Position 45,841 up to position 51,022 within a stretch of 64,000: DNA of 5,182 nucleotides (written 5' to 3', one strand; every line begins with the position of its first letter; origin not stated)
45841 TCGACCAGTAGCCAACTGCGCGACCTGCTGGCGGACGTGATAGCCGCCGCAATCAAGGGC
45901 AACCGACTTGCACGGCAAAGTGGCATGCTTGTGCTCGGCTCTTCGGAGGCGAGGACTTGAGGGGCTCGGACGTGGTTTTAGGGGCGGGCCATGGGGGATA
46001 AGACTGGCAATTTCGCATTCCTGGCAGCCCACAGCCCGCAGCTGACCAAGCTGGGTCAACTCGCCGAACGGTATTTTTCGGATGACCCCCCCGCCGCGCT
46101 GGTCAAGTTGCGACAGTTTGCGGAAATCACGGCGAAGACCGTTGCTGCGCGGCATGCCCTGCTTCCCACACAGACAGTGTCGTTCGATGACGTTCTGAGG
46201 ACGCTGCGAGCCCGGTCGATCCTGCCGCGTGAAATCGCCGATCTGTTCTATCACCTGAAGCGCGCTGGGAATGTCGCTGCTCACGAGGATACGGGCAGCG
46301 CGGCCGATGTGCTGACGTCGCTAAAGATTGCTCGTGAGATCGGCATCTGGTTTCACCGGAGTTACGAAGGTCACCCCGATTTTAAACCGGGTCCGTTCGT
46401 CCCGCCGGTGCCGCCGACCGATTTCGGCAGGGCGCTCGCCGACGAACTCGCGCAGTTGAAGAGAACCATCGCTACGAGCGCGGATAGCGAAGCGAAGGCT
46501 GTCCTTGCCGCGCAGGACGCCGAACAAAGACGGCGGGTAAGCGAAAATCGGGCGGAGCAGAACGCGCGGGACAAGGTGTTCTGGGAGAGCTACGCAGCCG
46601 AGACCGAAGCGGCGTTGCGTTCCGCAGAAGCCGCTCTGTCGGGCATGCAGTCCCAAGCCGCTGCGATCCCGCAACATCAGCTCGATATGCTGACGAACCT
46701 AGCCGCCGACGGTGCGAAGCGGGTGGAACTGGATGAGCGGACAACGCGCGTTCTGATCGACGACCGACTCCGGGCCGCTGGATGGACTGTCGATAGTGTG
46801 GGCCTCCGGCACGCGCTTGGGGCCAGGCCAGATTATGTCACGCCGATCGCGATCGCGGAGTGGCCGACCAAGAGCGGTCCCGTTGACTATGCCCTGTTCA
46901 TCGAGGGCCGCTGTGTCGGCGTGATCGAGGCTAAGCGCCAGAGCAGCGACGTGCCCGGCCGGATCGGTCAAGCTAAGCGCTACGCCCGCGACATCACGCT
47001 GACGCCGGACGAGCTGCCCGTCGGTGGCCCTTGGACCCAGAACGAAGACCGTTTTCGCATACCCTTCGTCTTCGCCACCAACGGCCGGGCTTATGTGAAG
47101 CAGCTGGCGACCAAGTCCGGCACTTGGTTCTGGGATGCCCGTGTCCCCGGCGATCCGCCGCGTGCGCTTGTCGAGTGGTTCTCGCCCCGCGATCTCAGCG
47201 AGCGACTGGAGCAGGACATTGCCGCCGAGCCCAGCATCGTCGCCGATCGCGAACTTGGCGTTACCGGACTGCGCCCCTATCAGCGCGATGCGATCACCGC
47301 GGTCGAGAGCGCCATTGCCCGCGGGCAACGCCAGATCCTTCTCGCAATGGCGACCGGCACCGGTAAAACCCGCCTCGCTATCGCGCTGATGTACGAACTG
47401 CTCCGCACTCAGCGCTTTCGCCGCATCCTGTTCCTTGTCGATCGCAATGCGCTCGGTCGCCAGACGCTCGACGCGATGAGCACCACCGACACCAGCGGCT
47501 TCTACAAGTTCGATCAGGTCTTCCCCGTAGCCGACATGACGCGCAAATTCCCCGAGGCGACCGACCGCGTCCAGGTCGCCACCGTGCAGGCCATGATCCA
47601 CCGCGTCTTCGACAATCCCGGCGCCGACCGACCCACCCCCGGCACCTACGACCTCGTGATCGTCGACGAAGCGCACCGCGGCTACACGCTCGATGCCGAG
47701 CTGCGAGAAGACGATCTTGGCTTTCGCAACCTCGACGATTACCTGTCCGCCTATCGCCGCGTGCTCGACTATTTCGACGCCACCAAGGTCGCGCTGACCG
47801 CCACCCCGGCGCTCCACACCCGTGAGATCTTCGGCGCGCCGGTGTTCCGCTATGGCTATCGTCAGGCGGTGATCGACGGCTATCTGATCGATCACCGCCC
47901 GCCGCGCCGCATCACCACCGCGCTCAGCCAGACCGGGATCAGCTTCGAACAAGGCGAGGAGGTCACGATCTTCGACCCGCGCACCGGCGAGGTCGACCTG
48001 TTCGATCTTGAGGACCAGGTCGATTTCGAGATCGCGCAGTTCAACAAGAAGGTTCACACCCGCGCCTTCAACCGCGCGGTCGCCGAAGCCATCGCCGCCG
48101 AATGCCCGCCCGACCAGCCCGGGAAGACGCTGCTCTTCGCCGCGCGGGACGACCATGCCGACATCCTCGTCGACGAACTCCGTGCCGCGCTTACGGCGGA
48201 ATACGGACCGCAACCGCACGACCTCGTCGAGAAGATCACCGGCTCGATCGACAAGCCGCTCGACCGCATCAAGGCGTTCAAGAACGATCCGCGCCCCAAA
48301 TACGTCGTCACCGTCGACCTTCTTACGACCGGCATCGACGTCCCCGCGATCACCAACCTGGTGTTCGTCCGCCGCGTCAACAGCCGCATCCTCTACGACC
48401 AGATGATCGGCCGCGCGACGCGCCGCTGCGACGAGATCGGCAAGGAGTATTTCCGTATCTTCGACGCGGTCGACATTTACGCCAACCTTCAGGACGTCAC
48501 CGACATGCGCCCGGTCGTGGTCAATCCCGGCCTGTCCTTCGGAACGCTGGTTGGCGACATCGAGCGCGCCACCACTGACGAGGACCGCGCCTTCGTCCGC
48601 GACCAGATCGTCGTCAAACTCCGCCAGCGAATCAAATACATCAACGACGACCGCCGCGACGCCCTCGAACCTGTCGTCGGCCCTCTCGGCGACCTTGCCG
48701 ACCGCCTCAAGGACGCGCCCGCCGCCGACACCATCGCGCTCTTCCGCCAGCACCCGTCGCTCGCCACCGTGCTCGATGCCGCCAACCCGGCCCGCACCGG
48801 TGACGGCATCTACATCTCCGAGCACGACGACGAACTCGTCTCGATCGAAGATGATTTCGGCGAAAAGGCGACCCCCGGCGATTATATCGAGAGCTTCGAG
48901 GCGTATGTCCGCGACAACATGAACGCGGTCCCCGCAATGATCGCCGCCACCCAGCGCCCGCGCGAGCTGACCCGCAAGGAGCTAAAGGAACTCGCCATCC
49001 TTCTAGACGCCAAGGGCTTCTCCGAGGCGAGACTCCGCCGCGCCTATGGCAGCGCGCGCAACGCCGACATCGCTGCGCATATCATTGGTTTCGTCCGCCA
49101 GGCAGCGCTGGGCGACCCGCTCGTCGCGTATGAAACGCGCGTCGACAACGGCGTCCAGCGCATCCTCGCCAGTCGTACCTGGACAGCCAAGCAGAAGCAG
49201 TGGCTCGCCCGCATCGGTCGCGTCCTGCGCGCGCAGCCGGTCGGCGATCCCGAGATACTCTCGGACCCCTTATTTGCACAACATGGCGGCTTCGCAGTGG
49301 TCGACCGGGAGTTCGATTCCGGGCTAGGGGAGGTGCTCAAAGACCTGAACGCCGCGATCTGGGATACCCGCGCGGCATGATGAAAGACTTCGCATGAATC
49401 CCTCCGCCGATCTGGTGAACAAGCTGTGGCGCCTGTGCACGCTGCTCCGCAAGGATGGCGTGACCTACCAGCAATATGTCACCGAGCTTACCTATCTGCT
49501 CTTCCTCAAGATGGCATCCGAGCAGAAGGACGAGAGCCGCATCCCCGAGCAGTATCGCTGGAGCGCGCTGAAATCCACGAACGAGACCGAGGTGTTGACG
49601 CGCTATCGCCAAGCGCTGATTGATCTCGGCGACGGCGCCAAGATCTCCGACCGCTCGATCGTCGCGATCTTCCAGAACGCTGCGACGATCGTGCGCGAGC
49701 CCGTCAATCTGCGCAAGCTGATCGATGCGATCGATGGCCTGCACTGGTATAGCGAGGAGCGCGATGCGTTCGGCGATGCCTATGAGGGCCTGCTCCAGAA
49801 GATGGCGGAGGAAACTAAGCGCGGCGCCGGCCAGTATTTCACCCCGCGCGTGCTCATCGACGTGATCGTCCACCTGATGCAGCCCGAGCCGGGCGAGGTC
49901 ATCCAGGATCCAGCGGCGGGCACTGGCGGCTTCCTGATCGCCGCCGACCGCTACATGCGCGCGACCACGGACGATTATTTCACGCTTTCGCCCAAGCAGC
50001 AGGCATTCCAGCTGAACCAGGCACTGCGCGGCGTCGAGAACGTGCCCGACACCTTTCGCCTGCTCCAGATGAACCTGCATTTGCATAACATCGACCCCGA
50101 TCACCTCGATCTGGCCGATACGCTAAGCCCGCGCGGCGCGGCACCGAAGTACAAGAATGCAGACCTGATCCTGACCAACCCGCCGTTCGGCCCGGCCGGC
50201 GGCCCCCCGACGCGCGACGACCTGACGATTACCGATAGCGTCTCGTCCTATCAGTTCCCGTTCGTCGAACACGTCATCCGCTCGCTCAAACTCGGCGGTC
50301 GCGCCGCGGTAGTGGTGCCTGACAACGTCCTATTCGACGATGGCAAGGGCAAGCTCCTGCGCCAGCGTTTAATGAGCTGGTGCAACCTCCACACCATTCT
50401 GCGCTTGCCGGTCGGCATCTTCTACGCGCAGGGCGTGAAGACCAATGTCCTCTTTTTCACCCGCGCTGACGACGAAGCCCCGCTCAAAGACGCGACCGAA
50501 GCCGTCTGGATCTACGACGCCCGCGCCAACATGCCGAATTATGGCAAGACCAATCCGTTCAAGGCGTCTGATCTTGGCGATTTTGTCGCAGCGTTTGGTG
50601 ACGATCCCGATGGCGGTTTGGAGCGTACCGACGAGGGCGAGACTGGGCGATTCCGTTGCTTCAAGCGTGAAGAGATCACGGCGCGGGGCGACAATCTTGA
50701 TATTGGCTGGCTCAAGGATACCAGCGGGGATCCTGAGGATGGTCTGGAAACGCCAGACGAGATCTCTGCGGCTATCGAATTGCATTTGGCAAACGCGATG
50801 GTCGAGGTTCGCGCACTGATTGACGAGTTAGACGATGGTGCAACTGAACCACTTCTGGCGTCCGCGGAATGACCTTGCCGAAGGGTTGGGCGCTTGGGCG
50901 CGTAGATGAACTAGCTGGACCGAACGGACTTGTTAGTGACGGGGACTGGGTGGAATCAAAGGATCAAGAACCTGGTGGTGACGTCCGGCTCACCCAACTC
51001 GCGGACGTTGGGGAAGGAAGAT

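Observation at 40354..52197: Giant DUF4011-type helicase-nuclease apparently co-operonic with a complete type I R-M: candidate four-gene composite defence module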

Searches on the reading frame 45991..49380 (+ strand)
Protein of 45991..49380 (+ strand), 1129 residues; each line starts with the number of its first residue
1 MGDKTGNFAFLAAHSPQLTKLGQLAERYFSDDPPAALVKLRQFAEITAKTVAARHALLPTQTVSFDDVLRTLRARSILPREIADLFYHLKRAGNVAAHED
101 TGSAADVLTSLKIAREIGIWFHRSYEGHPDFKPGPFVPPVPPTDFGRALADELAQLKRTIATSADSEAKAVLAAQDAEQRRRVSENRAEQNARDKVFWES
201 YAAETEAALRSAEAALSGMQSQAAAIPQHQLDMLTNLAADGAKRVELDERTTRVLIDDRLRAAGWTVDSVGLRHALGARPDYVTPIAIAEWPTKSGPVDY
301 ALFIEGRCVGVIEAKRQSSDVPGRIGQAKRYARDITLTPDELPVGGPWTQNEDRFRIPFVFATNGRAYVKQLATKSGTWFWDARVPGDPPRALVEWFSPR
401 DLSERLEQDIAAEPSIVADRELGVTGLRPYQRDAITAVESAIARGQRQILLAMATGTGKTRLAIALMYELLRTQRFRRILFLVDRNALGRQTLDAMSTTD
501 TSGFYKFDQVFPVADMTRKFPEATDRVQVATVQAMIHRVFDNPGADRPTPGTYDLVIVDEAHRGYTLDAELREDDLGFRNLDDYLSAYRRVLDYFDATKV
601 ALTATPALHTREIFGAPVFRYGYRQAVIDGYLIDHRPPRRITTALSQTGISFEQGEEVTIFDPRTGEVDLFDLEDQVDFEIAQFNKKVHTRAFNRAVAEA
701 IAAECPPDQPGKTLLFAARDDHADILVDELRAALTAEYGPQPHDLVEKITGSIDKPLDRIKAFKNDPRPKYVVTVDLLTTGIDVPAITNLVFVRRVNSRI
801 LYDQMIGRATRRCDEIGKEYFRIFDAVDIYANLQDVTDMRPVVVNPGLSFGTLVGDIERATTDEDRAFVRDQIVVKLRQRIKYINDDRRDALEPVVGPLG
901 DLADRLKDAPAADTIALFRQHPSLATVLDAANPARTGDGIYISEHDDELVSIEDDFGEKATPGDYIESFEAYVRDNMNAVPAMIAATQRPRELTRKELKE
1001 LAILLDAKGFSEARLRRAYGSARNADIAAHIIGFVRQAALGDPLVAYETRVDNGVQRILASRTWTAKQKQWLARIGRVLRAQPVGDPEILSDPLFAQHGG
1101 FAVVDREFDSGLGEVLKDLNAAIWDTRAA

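Call 3: search_protein_families(library=pfam, proteins=[window:45991-49380:+], max_evalue=0.01)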
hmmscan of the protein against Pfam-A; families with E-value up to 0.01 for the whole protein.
window:45991-49380:+ (1129 aa): 8 families
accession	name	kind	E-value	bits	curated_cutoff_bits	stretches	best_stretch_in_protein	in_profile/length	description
PF08463.15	EcoEI_R_C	-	1.6e-32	113.3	24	1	964-1124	2-163/163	EcoEI R protein C-terminal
PF04851.21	ResIII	-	4.8e-30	105.1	22.5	1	427-607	4-163/164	Type III restriction enzyme, res subunit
PF18766.7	SWI2_SNF2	-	4.4e-13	49.8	26.7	1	433-633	4-186/221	SWI2/SNF2 ATPase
PF00270.35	DEAD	-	1.5e-07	31.7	26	1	428-565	1-130/167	DEAD/DEAH box helicase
PF00271.37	Helicase_C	-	4.6e-07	30.5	23.5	1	709-811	14-108/110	Helicase conserved C-terminal domain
PF13643.11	DUF4145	-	1.2e-06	29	23.1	1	25-110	3-83/88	Domain of unknown function (DUF4145)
PF04313.20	HSDR_N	-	9.6e-06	26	25.1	1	296-368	126-187/198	Type I restriction enzyme R protein N terminus (HSDR_N)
PF09848.15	SLFN-g3_helicase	-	0.0014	18.5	24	1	455-574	10-100/354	Schlafen group 3, DNA/RNA helicase domain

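Call 4: search_protein_families(library=padloc, proteins=[window:45991-49380:+], max_evalue=0.01)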
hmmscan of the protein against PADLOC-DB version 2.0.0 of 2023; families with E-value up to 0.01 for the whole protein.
window:45991-49380:+ (1129 aa): 26 families (the best 25 are shown)
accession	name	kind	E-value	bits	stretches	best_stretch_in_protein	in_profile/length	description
PDLC03042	REase_I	-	1.9e-235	782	1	6-1126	5-1168/1170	Type I restriction enzyme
PDLC03047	REase_I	-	3.6e-47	158.7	2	295-832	237-725/1107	Type I restriction enzyme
PDLC03049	REase_I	-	1.5e-41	140.3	1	356-828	99-540/807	Type I restriction enzyme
PDLC04472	PDC-M16A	-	1e-25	88.3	1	5-192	3-194/930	-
PDLC02707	PbeA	-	7.1e-15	52.6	2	426-563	252-389/672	PbeA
PDLC03659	mREase_IV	-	6e-09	32.3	2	766-825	507-564/945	Type IV methyl-directed restriction enzyme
PDLC03597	REase_MTase_IIG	-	1.8e-08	30.4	1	426-503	167-244/1646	Type IIG restriction enzyme-methyltransferase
PDLC03658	mREase_IV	-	2.2e-08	30.3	1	769-830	502-561/953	Type IV methyl-directed restriction enzyme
PDLC01439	typeIV_DinG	-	2.9e-08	30.8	1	423-494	13-77/575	CAS-IV-A; associated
PDLC02704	PbeA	-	5.8e-08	29.7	1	424-476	252-300/682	PbeA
PDLC03651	REase_III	-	2.3e-05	20.6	1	441-509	62-130/873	Type III restriction enzyme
PDLC03044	REase_I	-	2.8e-05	20.3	1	763-838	625-698/1034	Type I restriction enzyme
PDLC02703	PbeA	-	3.2e-05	20.7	1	446-485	261-300/626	PbeA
PDLC03960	SngC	-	0.00026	17.9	0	425-472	23-59/720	-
PDLC04986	PDC-S28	-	0.00028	17.3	1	420-563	28-161/831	-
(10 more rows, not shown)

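Call 35: find_related_loci(query=window:45991-49380:+, collection=metagenome_contigs, flank=10000)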
Query window:45991-49380:+ (1129 aa) in metagenome_contigs; peptide patterns used: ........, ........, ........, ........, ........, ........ (x = any residue, [..] = any of these).
144 stretches matched a pattern; 59 encode a relative of the query (tblastn E <= 1e-3); 59 distinct loci.
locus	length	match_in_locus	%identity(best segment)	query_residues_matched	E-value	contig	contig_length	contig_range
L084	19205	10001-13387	97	1-1129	0e+0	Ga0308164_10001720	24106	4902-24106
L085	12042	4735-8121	97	1-1129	0e+0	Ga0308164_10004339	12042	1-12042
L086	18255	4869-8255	94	1-1129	0e+0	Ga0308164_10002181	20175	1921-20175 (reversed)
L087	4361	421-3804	80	1-1129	0e+0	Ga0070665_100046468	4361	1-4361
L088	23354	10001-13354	79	6-1124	0e+0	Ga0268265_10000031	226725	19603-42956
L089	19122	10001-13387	78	1-1129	0e+0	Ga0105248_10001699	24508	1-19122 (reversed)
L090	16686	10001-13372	78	1-1125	0e+0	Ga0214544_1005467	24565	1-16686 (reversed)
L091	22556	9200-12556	77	6-1125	0e+0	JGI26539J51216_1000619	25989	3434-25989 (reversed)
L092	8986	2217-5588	77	1-1125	0e+0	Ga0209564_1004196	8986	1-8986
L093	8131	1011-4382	76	5-1129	0e+0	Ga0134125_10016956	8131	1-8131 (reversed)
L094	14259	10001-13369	77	1-1125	0e+0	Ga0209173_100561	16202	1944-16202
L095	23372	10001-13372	76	1-1125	0e+0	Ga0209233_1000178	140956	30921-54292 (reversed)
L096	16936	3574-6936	76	7-1129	0e+0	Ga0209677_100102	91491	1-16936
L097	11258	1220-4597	76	1-1129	0e+0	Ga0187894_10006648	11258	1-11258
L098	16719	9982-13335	76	1-1129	0e+0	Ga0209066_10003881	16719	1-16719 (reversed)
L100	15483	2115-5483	74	5-1129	0e+0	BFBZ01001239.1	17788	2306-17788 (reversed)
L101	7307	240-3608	74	5-1129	0e+0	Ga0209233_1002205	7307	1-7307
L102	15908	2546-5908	74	7-1129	0e+0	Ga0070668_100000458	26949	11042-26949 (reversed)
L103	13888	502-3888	79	1-1129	0e+0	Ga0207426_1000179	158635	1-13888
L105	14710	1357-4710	76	1-1129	0e+0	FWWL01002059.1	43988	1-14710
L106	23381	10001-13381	71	1-1129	0e+0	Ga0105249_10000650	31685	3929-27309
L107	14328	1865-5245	71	1-1129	0e+0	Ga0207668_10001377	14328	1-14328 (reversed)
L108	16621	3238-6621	71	1-1129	0e+0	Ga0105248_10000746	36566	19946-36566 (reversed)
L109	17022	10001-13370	77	6-1129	0e+0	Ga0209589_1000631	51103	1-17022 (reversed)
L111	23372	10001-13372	76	5-1129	0e+0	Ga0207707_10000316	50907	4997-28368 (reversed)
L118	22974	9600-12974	75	5-1129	0e+0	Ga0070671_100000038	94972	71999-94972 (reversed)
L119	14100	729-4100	82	5-1129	0e+0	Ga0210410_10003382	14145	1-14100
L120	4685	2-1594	83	599-1129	0e+0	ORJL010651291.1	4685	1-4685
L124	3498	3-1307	90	695-1129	0e+0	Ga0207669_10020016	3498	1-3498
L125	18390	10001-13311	63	4-1129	0e+0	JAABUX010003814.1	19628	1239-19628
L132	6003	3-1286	78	702-1129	0e+0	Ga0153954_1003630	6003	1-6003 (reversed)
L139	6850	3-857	97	845-1129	6e-173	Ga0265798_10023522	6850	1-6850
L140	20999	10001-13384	71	1-1129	0e+0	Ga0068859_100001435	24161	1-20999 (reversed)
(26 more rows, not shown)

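Call 41: search_protein_families(library=pfam, proteins=[L086:1132-4683:+, L086:16-1128:+], max_evalue=0.01)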
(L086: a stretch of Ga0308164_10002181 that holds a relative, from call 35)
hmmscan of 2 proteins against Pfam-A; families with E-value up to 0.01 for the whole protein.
L086:1132-4683:+ (1183 aa): 4 families
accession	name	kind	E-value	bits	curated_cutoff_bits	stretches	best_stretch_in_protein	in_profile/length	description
PF00176.29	SNF2-rel_dom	-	2.1e-49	168.7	24.9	1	489-780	1-288/290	SNF2-related domain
PF00271.37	Helicase_C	-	1.9e-16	60.7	23.5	1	802-914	6-110/110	Helicase conserved C-terminal domain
PF04851.21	ResIII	-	1.9e-06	28.3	22.5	1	504-661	22-163/164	Type III restriction enzyme, res subunit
PF00270.35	DEAD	-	0.0013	19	26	1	513-661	22-161/167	DEAD/DEAH box helicase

L086:16-1128:+ (370 aa): 1 family
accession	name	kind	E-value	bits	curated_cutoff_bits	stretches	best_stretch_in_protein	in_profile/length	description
PF15611.11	EH_Signature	-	2.6e-48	165.8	27.5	1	37-354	87-422/423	EH_Signature domain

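Call 42: search_protein_families(library=padloc, proteins=[L086:1132-4683:+, L086:16-1128:+], max_evalue=0.001)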
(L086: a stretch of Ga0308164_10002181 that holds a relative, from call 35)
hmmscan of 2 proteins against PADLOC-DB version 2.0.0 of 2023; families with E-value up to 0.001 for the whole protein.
L086:1132-4683:+ (1183 aa): 33 families (the best 25 are shown)
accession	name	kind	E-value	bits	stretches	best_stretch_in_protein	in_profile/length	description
PDLC00634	ZorD1|ZorD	-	0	1524.1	1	9-1182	14-1207/1208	"SWI2/SNF2 helicase, Mrr-like nuclease"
PDLC00629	ZorD1|ZorD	-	2.9e-288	957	1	27-980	26-979/1012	"SWI2/SNF2 helicase, Mrr-like nuclease"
PDLC00631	ZorD1|ZorD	-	1e-171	571.2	1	75-976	49-930/1071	"SWI2/SNF2 helicase, Mrr-like nuclease"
PDLC00632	ZorD1|ZorD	-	4.2e-147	489.9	1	331-967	429-1090/1101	"SWI2/SNF2 helicase, Mrr-like nuclease"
PDLC00633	ZorD1|ZorD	-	4.2e-124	413.6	1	329-972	294-900/908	"SWI2/SNF2 helicase, Mrr-like nuclease"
PDLC00627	ZorD1|ZorD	-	4.6e-110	367.1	2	589-959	599-991/1006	"SWI2/SNF2 helicase, Mrr-like nuclease"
PDLC00628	ZorD1|ZorD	-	9.4e-86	286.5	1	450-924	479-942/1171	"SWI2/SNF2 helicase, Mrr-like nuclease"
PDLC02854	DpdE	-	1.9e-84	282.3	1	330-967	423-1072/1083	DpdE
PDLC02842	DpdE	-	1.9e-73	245.7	1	478-922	694-1124/1176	DpdE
PDLC00630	ZorD1|ZorD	-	2e-70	236.3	2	589-965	260-655/817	"SWI2/SNF2 helicase, Mrr-like nuclease"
PDLC02850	DpdE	-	3.7e-65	218.5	1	470-964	789-1249/1282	DpdE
PDLC02849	DpdE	-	2.7e-63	212.4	1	478-964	393-840/857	DpdE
PDLC02845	DpdE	-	3.2e-61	205.4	1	478-959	836-1275/1293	DpdE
PDLC02851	DpdE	-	2.3e-58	195.9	1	475-922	588-1008/1055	DpdE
PDLC02848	DpdE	-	8.2e-38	127.9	1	470-821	341-671/856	DpdE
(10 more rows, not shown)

L086:16-1128:+ (370 aa): 9 families
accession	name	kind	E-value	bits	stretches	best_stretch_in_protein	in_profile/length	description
PDLC00620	ZorC1|ZorC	-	2e-126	420.6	1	2-370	39-424/432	EH signature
PDLC00622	ZorC1|ZorC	-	1.8e-72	242.7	1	31-363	116-458/462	EH signature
PDLC00621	ZorC1|ZorC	-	1.4e-70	236.8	1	25-363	105-461/467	EH signature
PDLC00626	ZorC1|ZorC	-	1.9e-52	177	1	18-362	95-449/458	EH signature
PDLC00619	ZorC1|ZorC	-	2.4e-36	123.5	1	74-356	154-437/437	EH signature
PDLC00616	ZorC1|ZorC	-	2.8e-10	37.5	1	193-356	301-466/575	EH signature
PDLC00613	ZorC1|ZorC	-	9.6e-10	35.8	1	137-345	236-441/570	EH signature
PDLC00625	ZorC1|ZorC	-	1e-08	32.3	1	179-308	278-411/551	EH signature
PDLC00614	ZorC1|ZorC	-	5.1e-07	26.8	1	158-357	256-446/465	EH signature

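Call 56: search_protein_families(library=ncbifam, proteins=[window:45991-49380:+], max_evalue=0.00001)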
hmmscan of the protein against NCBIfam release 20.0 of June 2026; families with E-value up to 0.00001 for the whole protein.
window:45991-49380:+ (1129 aa): 6 families
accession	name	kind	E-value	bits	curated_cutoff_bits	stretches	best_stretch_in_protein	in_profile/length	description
NF008521.0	PRK11448.1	equivalog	0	1394.4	729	1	5-1127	3-1122/1123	type I restriction-modification system endonuclease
NF046051.1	restrict_EcoAI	equivalog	2.2e-68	231.4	550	1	251-835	6-537/768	EcoAI/FtnUII family type I restriction enzme subunit R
NF053632.1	heli_RadD_YejH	equivalog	1.3e-14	53.5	720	1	679-815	220-345/573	DNA repair helicase RadD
TIGR00348.1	hsdR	subfamily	2.3e-12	46.3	284.55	1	454-702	275-505/674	HsdR family type I site-specific deoxyribonuclease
TIGR04095.1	dnd_restrict_1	equivalog_domain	1.4e-06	27.6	600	0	427-496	9-74/451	DNA phosphorothioation system restriction enzyme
NF046055.1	restr_BPTD_3080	equivalog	7.6e-06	24.1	800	0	770-813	575-618/970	BPTD_3080 family restriction endonuclease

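Call 79: search_solved_structures(query=window:45991-49380:+, max_evalue=0.00001)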
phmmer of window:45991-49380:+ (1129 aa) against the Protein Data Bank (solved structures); distinct sequences matched with E-value up to 0.00001: 2.
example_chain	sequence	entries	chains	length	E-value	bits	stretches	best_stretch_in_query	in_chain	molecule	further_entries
3h1t_A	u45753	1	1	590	2.5e-30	108.4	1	324-827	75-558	Type I site-specific restriction-modification system, R (Restriction) subunit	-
7clg_A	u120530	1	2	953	5.2e-07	31.2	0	767-830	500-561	Putative helicase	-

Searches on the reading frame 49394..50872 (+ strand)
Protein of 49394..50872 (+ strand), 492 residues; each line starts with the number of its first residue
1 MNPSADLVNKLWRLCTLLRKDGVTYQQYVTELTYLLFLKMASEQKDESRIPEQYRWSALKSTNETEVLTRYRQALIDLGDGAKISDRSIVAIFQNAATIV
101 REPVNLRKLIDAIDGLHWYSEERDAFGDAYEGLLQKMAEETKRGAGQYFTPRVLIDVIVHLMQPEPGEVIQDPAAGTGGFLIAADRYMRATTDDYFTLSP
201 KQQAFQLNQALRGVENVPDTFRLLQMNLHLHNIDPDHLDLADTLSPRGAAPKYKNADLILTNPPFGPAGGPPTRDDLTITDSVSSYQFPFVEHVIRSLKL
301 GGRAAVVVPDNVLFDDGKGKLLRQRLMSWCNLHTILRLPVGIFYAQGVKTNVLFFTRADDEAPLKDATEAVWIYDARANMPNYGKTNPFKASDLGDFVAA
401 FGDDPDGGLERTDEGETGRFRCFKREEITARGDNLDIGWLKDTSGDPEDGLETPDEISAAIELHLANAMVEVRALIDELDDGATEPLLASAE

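Call 3: search_protein_families(library=pfam, proteins=[window:49394-50872:+], max_evalue=0.01)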
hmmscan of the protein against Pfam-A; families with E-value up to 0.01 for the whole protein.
window:49394-50872:+ (492 aa): 4 families
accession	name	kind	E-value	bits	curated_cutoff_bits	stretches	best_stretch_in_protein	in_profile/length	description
PF02384.22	N6_Mtase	-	9.4e-67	226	20.4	1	122-439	2-301/311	N-6 DNA Methylase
PF12161.14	HsdM_N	-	8.2e-10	39.9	24.5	1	7-113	1-135/135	HsdM N-terminal domain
PF01170.24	UPF0020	-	6.8e-05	23.1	22.3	1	157-268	19-134/197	RMKL-like, methyltransferase domain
PF07669.17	Eco57I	-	0.0025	18.3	25.3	1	255-338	74-165/171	Eco57I restriction-modification methylase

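Call 4: search_protein_families(library=padloc, proteins=[window:49394-50872:+], max_evalue=0.01)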
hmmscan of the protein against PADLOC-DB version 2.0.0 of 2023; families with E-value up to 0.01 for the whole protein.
window:49394-50872:+ (492 aa): 44 families (the best 25 are shown)
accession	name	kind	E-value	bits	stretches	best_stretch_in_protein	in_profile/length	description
PDLC03026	MTase_I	-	2.4e-184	612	1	5-482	4-480/487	Type I methyltransferase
PDLC03021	MTase_I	-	5.4e-93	310.4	1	19-474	16-484/491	Type I methyltransferase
PDLC03025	MTase_I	-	2.9e-58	195.9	1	18-414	14-423/569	Type I methyltransferase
PDLC04134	mad2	-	1.6e-57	193.5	1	5-403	139-486/492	mads_2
PDLC03036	MTase_I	-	1.8e-33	113.8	1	103-392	170-457/635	Type I methyltransferase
PDLC03027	MTase_I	-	5e-27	92.8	1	6-403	7-408/810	Type I methyltransferase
PDLC03031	MTase_I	-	1e-26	91.4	1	46-357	80-403/834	Type I methyltransferase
PDLC03022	MTase_I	-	2.1e-26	90.5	1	105-401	144-443/857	Type I methyltransferase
PDLC03032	MTase_I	-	5e-24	82.4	1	6-398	7-405/1001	Type I methyltransferase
PDLC03318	MTase_II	-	8.7e-23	78.5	2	22-189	219-387/723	Type II methyltransferase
PDLC03218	MTase_II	-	8.7e-22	75.4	1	124-402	246-524/532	Type II methyltransferase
PDLC03035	MTase_I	-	2.1e-21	74.1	1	106-378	135-404/653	Type I methyltransferase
PDLC03018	MTase_I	-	1.6e-20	71.2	2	29-192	193-353/749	Type I methyltransferase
PDLC03034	MTase_I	-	2.2e-20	70.5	2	31-182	223-362/672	Type I methyltransferase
PDLC03028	MTase_I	-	1.6e-19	67.5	1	50-357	796-1121/1236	Type I methyltransferase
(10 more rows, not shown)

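Call 56: search_protein_families(library=ncbifam, proteins=[window:49394-50872:+], max_evalue=0.00001)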
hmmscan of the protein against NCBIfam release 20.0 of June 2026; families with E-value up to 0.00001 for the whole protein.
window:49394-50872:+ (492 aa): 2 families
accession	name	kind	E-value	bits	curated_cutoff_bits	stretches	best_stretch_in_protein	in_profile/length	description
NF047738.1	antiphage_MADS2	equivalog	8.6e-28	97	720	1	22-266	193-453/654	methylation-associated defense system DNA methyltransferase MAD2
TIGR00497.1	hsdM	equivalog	7.4e-15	54.6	242.75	1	105-393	156-447/515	type I restriction-modification system subunit M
